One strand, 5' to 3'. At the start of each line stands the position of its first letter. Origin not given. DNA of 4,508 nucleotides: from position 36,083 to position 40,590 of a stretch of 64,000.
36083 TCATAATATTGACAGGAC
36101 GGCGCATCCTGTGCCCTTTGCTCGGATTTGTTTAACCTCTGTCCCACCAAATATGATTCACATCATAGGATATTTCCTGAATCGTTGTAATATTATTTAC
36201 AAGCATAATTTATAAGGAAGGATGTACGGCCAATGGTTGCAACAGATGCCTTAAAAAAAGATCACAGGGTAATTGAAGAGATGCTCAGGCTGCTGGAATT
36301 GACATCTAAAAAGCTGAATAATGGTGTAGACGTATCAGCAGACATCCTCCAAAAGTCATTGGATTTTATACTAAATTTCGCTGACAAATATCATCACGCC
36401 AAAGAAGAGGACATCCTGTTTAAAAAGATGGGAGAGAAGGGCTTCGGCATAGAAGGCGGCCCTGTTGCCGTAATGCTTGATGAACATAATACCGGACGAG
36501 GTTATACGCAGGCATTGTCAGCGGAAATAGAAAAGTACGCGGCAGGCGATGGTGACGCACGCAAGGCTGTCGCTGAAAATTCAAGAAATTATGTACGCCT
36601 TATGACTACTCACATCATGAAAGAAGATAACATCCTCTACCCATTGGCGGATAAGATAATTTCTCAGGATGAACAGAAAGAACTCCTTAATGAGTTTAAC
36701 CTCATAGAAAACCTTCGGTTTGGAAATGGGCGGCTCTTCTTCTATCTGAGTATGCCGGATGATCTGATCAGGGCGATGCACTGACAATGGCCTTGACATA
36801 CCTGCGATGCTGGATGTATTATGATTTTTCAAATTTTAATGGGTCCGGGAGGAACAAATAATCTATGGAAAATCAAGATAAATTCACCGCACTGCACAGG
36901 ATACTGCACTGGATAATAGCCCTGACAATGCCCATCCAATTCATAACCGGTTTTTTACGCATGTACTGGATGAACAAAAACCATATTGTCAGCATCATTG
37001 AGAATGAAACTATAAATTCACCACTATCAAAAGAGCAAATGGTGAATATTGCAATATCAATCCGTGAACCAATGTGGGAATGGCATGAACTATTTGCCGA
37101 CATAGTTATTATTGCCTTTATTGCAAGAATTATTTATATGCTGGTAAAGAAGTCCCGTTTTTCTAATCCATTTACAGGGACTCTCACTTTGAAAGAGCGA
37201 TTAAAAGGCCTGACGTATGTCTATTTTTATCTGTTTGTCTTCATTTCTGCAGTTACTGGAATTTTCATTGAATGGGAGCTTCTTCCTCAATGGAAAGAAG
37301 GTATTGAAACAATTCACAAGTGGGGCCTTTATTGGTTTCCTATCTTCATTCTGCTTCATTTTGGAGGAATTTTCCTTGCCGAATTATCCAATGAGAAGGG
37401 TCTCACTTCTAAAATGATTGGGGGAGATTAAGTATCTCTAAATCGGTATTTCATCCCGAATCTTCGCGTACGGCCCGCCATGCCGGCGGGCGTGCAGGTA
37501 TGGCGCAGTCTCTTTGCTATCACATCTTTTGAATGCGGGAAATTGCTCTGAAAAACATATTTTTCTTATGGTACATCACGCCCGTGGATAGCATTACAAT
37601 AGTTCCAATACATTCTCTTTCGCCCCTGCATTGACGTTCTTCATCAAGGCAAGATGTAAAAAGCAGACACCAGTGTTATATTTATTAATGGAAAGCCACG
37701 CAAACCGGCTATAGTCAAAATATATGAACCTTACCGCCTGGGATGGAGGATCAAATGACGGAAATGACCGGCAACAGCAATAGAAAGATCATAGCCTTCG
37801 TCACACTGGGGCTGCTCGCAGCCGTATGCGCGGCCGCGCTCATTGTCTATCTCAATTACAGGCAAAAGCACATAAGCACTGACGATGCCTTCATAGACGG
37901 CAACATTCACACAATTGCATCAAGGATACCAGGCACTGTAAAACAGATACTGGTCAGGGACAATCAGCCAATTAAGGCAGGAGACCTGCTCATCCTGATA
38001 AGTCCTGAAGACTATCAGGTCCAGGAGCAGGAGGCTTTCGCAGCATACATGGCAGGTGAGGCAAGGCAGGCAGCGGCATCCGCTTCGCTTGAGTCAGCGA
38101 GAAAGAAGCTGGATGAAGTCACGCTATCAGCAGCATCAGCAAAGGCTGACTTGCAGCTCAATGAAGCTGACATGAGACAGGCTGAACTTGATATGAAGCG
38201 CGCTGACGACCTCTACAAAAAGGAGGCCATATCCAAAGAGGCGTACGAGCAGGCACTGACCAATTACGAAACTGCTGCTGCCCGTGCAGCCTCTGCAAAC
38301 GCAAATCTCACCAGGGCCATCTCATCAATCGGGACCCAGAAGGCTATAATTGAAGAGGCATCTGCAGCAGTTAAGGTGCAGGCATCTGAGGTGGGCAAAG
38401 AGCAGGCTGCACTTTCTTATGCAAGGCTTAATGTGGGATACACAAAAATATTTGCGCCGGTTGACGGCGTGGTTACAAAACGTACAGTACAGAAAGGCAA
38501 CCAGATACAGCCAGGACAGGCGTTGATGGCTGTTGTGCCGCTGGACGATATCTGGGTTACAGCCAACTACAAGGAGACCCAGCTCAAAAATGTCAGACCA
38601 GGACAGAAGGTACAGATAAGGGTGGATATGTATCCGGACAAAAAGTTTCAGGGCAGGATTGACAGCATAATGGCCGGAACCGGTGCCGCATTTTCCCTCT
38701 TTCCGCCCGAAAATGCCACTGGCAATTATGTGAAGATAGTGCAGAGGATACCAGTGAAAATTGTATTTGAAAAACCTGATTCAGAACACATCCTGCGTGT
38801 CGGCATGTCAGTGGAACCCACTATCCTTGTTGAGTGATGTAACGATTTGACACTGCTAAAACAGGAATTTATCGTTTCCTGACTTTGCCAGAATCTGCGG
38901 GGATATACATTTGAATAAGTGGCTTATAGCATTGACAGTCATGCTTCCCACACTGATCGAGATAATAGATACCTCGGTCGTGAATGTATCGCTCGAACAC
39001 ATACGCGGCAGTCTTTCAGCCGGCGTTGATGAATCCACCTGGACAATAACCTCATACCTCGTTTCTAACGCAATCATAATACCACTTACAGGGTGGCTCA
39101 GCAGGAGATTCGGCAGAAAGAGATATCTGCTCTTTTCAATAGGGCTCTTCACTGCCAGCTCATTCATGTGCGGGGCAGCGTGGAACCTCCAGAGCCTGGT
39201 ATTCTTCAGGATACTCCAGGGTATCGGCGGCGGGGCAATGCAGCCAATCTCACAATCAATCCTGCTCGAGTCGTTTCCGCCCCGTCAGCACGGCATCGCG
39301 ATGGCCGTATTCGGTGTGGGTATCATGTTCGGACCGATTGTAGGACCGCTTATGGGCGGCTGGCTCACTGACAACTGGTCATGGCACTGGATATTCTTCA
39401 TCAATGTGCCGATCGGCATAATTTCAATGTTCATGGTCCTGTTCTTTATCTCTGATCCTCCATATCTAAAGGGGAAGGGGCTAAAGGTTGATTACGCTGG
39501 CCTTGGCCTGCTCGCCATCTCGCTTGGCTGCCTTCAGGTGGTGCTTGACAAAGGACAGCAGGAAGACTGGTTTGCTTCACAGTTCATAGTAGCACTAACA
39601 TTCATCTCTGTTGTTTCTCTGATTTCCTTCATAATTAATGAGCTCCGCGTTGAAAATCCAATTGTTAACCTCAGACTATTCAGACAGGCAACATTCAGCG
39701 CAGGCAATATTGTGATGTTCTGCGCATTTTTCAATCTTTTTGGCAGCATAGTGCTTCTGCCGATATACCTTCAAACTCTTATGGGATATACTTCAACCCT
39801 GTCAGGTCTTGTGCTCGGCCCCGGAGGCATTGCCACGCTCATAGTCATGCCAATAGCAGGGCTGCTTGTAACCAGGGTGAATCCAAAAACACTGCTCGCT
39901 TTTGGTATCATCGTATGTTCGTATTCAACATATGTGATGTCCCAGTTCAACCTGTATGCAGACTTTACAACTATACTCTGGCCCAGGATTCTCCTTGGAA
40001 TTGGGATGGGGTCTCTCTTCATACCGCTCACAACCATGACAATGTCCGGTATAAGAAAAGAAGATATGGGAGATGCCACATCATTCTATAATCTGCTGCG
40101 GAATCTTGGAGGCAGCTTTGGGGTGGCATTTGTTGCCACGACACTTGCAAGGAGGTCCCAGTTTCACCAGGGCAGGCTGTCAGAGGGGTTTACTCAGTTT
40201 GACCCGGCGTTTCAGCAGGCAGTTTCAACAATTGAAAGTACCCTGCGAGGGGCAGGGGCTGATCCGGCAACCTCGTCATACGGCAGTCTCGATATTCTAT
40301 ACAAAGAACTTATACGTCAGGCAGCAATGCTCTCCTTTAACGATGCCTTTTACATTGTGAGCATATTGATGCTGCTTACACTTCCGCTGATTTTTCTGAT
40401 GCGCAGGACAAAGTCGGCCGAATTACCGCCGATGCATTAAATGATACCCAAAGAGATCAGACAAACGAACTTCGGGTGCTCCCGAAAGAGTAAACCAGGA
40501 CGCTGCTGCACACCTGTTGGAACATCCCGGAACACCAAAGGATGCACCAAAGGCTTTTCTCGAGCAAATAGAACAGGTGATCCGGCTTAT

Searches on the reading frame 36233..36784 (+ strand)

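Call 98: search_protein_families(library=pfam, proteins=[window:36233-36784:+], max_evalue=0.00001)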
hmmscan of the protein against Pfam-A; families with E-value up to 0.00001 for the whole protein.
window:36233-36784:+ (183 aa): 1 family
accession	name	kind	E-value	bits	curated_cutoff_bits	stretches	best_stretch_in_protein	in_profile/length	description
PF01814.28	Hemerythrin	-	1.5e-19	71.1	25.3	1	3-139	2-127/127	Hemerythrin HHE cation binding domain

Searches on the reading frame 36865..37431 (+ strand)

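Call 98: search_protein_families(library=pfam, proteins=[window:36865-37431:+], max_evalue=0.00001)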
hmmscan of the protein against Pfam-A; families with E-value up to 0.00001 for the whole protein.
window:36865-37431:+ (188 aa): 1 family
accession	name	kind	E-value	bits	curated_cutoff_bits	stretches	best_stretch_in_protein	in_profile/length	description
PF01292.26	Ni_hydr_CYTB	-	3.7e-23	82.6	30.1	1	7-187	2-179/179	Prokaryotic cytochrome b561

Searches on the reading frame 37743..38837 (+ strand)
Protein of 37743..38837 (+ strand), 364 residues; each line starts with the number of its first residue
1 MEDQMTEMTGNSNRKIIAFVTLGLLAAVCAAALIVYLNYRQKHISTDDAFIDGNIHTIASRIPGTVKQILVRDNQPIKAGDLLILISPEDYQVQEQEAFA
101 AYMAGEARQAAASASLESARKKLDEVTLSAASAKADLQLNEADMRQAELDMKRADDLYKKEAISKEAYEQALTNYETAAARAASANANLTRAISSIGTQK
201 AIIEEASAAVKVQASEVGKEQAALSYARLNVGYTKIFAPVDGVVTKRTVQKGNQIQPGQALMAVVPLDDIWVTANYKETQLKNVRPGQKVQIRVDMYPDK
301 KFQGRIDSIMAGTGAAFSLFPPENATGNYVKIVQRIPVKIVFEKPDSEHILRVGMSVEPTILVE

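Call 98: search_protein_families(library=pfam, proteins=[window:37743-38837:+], max_evalue=0.00001)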
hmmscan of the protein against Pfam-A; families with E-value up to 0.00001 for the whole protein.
window:37743-38837:+ (364 aa): 5 families
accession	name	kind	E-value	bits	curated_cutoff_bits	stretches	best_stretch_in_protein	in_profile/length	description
PF16576.10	HlyD_D23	-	6.3e-26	91.4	30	1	184-310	58-185/214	Barrel-sandwich domain of CusB or HlyD membrane-fusion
PF13437.12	HlyD_3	-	1.8e-19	70.8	22.2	1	235-314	1-81/106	HlyD family secretion protein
PF00529.27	CusB_dom_1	-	3e-12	47.1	26.5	1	107-356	12-82/89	Cation efflux system protein CusB domain 1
PF13533.13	Biotin_lipoyl_2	-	7.3e-12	45.2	29.8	1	57-84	2-29/32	Biotin-lipoyl like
PF00364.28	Biotin_lipoyl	-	8.6e-06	25.9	22.1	0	57-86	44-73/73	Biotin-requiring enzyme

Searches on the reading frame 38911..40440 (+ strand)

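Call 98: search_protein_families(library=pfam, proteins=[window:38911-40440:+], max_evalue=0.00001)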
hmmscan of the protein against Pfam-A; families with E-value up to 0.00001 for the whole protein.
window:38911-40440:+ (509 aa): 2 families
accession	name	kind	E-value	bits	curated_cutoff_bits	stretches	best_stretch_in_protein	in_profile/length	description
PF07690.21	MFS_1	-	7.9e-60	203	33.4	1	14-404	5-346/347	Major Facilitator Superfamily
PF00083.30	Sugar_tr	-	2.9e-13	49.9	22.3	1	41-186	47-198/452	Sugar (and other) transporter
